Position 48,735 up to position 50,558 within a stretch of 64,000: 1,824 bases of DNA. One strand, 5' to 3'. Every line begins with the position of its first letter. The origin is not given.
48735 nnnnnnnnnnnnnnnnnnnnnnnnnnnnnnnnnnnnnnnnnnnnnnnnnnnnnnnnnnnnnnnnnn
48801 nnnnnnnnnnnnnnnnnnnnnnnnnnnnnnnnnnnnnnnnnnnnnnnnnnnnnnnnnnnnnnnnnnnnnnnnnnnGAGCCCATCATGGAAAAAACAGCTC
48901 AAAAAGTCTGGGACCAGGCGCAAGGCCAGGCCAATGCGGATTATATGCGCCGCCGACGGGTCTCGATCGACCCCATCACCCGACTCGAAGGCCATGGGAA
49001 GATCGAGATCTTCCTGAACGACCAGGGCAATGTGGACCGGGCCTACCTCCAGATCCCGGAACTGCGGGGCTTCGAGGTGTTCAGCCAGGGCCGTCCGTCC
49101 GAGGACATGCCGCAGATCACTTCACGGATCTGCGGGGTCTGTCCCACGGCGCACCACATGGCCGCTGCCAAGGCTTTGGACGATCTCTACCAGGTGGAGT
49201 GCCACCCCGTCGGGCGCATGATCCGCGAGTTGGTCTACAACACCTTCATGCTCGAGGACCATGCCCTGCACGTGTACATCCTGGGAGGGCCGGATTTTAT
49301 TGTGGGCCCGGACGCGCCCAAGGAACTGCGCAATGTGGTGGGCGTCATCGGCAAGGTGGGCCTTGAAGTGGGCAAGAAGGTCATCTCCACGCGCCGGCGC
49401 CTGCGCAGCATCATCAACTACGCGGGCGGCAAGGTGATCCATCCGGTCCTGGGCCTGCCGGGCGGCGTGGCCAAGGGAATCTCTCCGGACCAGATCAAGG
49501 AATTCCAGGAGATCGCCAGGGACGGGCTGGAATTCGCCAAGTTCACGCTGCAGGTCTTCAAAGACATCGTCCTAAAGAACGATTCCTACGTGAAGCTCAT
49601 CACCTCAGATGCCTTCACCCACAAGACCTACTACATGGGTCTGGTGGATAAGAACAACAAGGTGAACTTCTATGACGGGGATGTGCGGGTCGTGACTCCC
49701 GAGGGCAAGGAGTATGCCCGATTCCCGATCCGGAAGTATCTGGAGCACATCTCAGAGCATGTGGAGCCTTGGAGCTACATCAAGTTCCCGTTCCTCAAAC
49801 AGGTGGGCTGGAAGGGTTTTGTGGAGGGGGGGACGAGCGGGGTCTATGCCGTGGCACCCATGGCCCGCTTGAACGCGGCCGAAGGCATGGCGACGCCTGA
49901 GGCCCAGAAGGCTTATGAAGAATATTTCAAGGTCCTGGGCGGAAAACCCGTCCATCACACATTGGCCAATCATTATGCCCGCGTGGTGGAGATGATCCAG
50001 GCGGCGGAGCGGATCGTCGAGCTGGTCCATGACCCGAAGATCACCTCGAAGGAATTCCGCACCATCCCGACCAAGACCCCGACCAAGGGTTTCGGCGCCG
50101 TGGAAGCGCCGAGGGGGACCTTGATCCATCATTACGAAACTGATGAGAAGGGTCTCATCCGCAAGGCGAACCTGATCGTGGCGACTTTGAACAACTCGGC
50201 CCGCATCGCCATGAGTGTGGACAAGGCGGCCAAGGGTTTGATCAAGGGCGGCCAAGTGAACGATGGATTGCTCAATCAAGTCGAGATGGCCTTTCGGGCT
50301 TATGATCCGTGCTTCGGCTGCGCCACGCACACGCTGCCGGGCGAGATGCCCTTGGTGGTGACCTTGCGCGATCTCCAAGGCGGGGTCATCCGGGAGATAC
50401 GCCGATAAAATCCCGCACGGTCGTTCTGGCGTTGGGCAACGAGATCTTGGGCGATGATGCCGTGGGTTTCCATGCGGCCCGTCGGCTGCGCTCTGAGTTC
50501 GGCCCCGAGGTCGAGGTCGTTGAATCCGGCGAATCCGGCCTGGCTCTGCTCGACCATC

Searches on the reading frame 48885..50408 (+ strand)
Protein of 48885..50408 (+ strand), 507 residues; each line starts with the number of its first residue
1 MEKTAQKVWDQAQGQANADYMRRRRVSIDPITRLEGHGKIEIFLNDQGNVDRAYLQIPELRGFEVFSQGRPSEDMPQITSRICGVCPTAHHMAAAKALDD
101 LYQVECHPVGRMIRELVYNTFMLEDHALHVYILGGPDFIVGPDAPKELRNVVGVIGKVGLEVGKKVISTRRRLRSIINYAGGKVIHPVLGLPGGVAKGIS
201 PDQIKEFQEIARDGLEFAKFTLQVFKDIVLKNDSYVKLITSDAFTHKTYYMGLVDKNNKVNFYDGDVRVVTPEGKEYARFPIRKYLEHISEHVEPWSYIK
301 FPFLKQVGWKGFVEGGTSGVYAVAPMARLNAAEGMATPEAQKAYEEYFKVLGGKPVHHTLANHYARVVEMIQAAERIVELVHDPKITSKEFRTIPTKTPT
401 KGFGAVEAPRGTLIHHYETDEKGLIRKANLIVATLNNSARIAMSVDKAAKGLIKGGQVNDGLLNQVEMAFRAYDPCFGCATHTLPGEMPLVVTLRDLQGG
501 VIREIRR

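Call 65: search_protein_families(library=pfam, proteins=[window:48885-50408:+], max_evalue=0.0001)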
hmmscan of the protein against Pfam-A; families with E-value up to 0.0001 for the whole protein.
window:48885-50408:+ (507 aa): 1 family
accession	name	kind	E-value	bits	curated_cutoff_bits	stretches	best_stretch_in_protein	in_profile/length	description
PF00374.24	NiFeSe_Hases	-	1.5e-33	116.9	25.8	2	61-139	1-79/508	Nickel-dependent hydrogenase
